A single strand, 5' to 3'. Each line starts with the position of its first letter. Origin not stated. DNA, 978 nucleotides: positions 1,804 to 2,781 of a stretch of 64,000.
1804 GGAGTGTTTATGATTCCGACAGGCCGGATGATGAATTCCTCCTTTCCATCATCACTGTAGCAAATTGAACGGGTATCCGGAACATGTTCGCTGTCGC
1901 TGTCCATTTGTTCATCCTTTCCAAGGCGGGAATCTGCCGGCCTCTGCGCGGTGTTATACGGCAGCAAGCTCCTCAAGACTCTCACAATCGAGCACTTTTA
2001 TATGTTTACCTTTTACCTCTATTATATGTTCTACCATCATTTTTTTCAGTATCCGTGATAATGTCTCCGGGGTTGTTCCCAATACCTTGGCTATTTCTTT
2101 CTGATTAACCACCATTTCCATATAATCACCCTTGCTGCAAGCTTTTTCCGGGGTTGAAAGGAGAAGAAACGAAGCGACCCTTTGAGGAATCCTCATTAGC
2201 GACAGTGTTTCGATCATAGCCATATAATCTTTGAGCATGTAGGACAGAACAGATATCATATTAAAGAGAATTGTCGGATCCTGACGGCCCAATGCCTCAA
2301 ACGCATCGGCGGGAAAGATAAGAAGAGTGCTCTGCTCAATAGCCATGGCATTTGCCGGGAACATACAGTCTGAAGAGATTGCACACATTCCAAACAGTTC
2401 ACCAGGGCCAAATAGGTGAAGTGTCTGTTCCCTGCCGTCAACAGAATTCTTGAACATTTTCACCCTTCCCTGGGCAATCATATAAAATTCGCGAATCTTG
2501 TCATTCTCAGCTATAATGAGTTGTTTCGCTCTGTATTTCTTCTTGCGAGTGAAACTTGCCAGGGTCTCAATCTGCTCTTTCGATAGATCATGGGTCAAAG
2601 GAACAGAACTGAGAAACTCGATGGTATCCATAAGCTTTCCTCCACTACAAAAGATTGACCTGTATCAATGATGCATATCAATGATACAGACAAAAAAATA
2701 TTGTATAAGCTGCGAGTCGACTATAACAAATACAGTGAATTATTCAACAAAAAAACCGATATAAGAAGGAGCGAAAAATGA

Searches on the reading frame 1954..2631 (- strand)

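Call 79: search_protein_families(library=pfam, proteins=[window:1954-2631:-], max_evalue=0.0001)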
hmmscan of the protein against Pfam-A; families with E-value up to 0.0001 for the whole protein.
window:1954-2631:- (225 aa): 2 families
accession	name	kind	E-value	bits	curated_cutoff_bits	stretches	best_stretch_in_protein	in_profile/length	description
PF00027.35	cNMP_binding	-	1.9e-21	76.2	27.5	1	31-117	2-88/89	Cyclic nucleotide-binding domain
PF13545.12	HTH_Crp_2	-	3.3e-16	59.4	27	1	150-222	1-70/70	Crp-like helix-turn-helix domain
